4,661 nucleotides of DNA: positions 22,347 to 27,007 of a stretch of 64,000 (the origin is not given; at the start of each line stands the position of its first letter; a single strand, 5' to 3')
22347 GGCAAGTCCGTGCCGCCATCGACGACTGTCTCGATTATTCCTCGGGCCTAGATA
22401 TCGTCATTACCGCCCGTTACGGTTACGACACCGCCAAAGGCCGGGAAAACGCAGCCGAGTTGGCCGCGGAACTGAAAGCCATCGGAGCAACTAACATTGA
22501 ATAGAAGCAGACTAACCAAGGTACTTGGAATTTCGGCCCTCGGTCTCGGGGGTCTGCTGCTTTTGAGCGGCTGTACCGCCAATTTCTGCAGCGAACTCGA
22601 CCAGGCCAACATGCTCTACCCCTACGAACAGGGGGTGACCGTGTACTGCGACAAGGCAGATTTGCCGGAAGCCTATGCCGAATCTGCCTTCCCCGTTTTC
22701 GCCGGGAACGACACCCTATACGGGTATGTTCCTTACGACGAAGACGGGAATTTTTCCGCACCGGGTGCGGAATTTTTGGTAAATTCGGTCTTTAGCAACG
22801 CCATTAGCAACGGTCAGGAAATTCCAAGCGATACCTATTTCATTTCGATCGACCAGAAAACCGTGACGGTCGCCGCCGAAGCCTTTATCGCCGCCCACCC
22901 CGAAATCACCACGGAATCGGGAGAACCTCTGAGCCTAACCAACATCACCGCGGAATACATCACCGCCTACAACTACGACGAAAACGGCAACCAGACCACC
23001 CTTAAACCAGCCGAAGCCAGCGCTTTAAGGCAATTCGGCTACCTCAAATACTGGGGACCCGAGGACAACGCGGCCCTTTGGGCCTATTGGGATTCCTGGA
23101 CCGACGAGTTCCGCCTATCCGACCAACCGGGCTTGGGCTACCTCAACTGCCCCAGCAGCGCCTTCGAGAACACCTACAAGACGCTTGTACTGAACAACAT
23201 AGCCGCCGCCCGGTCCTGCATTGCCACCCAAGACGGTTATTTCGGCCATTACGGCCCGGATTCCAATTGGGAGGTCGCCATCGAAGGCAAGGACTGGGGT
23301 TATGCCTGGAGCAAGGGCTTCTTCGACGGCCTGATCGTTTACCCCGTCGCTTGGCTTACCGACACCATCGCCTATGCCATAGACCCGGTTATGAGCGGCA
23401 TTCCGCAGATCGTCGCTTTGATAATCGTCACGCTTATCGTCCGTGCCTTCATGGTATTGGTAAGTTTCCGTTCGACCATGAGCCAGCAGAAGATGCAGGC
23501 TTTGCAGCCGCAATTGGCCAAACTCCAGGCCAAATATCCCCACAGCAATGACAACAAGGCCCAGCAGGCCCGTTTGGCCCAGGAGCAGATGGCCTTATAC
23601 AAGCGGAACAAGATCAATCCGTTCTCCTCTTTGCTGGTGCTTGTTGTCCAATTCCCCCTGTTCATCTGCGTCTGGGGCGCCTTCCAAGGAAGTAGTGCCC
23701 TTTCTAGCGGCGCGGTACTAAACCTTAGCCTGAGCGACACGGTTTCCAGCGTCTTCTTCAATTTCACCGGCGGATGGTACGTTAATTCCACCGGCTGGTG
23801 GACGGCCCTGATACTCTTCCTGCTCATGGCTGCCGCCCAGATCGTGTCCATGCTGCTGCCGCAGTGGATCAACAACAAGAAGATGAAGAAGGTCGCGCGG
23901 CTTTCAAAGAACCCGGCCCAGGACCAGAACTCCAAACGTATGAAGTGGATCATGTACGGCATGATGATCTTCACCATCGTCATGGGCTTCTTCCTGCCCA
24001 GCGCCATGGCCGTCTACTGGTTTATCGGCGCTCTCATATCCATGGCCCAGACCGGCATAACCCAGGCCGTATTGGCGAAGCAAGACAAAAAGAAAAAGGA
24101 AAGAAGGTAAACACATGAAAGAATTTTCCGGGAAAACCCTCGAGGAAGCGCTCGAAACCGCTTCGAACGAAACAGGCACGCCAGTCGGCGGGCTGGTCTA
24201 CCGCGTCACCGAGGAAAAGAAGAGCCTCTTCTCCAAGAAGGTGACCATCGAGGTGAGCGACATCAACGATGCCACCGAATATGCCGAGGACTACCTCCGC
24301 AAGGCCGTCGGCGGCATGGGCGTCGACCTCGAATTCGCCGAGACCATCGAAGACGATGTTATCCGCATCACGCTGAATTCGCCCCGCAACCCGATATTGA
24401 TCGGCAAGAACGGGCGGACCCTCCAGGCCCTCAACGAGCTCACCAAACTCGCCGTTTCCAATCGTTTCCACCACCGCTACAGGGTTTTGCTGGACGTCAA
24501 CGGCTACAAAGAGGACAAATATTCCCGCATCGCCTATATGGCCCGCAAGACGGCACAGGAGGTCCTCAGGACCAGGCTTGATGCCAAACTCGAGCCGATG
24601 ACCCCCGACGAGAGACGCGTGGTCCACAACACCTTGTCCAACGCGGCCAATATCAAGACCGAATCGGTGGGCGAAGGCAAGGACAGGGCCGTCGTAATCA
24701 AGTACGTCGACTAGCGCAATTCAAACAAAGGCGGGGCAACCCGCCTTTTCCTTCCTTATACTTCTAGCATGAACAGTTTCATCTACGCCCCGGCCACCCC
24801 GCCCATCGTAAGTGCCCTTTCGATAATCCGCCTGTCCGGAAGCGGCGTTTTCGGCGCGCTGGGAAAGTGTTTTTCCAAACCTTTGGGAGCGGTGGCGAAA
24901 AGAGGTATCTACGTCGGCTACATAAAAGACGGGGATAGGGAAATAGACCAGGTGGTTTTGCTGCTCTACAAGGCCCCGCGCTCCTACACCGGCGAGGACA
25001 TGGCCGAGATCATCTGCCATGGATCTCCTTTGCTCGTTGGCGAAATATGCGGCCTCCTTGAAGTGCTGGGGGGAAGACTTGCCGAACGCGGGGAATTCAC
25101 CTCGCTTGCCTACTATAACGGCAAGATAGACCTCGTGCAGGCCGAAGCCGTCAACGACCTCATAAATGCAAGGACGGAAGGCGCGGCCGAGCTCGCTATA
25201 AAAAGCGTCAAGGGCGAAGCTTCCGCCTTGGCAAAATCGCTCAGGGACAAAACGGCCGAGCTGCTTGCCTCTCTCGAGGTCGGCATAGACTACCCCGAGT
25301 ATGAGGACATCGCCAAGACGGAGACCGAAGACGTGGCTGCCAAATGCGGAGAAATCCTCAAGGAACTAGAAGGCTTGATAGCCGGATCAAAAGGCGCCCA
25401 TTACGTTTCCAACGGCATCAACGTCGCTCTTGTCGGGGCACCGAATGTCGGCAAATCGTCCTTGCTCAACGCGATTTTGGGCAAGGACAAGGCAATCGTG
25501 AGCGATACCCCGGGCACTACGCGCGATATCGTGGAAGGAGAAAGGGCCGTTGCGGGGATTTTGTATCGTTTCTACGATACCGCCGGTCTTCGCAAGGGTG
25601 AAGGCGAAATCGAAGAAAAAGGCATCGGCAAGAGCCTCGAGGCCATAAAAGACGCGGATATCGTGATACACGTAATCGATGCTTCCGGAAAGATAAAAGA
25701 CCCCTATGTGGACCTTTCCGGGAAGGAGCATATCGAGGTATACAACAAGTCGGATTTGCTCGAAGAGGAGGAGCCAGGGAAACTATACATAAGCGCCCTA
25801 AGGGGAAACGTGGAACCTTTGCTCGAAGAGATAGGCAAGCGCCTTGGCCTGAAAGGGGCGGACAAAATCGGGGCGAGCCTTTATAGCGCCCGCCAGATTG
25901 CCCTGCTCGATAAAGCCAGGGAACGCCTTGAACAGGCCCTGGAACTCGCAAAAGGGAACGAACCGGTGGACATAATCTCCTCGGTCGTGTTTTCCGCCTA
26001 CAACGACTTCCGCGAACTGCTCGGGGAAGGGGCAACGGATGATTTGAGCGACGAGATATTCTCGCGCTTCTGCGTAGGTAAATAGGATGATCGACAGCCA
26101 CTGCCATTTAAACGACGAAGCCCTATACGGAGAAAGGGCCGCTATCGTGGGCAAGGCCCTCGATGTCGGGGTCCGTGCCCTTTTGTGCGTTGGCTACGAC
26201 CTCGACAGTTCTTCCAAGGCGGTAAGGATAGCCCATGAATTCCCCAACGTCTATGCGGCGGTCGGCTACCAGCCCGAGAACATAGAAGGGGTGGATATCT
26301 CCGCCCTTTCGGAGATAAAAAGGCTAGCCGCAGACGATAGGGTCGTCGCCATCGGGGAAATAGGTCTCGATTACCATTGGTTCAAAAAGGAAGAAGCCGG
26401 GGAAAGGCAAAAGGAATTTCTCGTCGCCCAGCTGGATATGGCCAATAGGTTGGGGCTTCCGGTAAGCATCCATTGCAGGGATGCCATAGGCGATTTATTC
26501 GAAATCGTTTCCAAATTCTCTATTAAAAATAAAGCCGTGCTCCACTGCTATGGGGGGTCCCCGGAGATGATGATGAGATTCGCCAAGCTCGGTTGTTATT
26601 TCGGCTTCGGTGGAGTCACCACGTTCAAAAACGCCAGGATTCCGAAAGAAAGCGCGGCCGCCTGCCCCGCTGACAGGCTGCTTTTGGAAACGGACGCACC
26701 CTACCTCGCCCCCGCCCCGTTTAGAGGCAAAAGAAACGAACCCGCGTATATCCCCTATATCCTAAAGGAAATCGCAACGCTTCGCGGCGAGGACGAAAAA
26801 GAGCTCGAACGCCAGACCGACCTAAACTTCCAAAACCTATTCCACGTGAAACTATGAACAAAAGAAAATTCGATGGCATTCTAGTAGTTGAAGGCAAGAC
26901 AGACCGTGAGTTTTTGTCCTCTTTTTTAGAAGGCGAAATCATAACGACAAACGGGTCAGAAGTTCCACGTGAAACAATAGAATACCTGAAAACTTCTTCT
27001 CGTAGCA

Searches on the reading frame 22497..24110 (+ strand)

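Call 12: search_protein_families(library=pfam, proteins=[window:22497-24110:+])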
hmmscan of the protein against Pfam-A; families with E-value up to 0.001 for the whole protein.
window:22497-24110:+ (537 aa): 2 families
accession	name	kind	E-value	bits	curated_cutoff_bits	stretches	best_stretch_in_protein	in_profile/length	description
PF02096.25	60KD_IMP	-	1.7e-34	119.6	35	1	306-522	3-161/163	60Kd inner membrane protein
PF09323.15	DUF1980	-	0.00078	20.3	25.9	0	435-504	35-98/110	DUF1980 N-terminal domain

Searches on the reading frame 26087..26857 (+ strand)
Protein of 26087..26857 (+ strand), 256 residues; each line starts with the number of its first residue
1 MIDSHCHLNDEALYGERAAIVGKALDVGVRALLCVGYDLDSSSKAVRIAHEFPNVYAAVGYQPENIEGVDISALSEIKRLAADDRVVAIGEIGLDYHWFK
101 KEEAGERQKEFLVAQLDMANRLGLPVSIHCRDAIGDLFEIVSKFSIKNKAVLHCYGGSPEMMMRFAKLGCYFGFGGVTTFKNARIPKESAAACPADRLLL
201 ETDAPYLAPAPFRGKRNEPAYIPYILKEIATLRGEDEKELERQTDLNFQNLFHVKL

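Call 12: search_protein_families(library=pfam, proteins=[window:26087-26857:+])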
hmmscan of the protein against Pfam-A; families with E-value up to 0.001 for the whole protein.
window:26087-26857:+ (256 aa): 1 family
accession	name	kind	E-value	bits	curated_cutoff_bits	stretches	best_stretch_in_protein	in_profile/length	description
PF01026.27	TatD_DNase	-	2.7e-80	269.9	27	1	2-253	1-253/253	TatD related DNase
